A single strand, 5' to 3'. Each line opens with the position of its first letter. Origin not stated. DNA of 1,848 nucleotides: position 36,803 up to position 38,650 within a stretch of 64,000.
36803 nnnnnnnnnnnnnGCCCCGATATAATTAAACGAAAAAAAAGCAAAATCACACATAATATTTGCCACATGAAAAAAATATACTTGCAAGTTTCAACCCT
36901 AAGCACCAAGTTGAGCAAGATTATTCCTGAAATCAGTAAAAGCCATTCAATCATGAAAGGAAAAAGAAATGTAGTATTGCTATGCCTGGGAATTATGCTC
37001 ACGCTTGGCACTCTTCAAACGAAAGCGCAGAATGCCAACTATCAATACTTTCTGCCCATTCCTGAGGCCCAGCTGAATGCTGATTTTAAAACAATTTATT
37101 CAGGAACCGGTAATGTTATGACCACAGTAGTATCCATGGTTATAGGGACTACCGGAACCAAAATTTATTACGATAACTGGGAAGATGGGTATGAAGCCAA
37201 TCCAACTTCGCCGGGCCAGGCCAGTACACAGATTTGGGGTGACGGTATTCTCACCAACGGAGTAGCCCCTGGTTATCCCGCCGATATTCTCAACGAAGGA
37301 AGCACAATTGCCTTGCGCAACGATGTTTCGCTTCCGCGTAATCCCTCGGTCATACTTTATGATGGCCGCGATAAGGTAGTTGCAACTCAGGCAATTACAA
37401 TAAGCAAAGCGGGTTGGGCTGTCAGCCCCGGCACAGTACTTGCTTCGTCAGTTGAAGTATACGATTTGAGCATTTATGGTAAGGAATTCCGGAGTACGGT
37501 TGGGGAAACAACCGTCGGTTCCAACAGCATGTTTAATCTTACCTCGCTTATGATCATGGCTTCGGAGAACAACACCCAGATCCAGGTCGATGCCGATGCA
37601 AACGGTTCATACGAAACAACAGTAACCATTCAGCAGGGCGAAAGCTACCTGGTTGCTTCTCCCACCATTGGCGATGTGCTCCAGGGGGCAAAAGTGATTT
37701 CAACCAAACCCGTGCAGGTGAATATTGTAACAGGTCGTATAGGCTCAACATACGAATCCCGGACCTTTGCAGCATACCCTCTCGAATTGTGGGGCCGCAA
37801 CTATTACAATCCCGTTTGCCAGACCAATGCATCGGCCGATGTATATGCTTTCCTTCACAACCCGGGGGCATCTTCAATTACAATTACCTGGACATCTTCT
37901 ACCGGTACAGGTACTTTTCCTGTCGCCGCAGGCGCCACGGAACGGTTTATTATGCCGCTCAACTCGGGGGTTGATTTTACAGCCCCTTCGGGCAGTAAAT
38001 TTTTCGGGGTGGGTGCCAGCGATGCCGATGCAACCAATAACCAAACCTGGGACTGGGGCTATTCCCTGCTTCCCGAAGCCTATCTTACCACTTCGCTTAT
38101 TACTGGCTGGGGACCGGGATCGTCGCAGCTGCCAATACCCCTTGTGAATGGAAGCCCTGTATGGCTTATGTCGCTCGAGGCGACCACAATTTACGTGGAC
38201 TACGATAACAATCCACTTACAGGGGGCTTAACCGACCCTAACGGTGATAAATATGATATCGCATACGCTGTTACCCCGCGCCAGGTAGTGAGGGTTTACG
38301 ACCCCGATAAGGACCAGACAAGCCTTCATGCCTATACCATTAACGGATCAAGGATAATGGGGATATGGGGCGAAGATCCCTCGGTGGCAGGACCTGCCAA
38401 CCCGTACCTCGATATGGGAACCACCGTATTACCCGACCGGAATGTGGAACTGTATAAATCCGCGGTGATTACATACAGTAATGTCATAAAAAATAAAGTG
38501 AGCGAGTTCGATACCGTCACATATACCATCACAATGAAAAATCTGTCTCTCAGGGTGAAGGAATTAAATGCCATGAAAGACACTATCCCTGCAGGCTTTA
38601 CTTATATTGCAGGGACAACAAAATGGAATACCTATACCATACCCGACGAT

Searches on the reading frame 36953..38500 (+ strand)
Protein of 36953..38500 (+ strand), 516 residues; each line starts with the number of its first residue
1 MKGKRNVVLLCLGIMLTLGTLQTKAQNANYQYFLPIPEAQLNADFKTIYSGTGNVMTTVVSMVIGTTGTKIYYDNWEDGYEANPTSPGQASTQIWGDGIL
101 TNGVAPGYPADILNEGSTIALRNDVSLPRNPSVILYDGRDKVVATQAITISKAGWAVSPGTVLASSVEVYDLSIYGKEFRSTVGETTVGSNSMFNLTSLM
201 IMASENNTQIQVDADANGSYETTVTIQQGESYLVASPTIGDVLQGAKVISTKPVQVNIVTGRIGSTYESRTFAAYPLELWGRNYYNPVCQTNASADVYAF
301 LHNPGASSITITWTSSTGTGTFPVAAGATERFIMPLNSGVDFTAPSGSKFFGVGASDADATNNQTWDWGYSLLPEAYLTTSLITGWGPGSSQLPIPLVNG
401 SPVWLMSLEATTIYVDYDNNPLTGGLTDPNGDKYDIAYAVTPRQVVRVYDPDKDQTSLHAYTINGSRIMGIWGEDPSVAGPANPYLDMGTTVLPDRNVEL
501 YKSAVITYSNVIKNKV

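Call 59: search_protein_families(library=pfam, proteins=[window:36953-38500:+], max_evalue=0.001)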
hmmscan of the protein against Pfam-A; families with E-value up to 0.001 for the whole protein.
window:36953-38500:+ (516 aa): 1 family
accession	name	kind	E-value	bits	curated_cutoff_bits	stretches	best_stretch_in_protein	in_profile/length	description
PF17517.7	IgGFc_binding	-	6.4e-07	29.4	25.6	1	170-303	6-149/297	IgGFc binding protein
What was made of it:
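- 36953..64000 (+): Giant surface-protein gene, more than 9,000 aa and open past the window end. Order of parts: signal peptide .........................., N-terminal head, scattered DUF11, HYR arrays, DUF11 arrays, DUF7507, Big_9/cadherin-like array. Weak IgGFc_binding match in the head (call 59).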
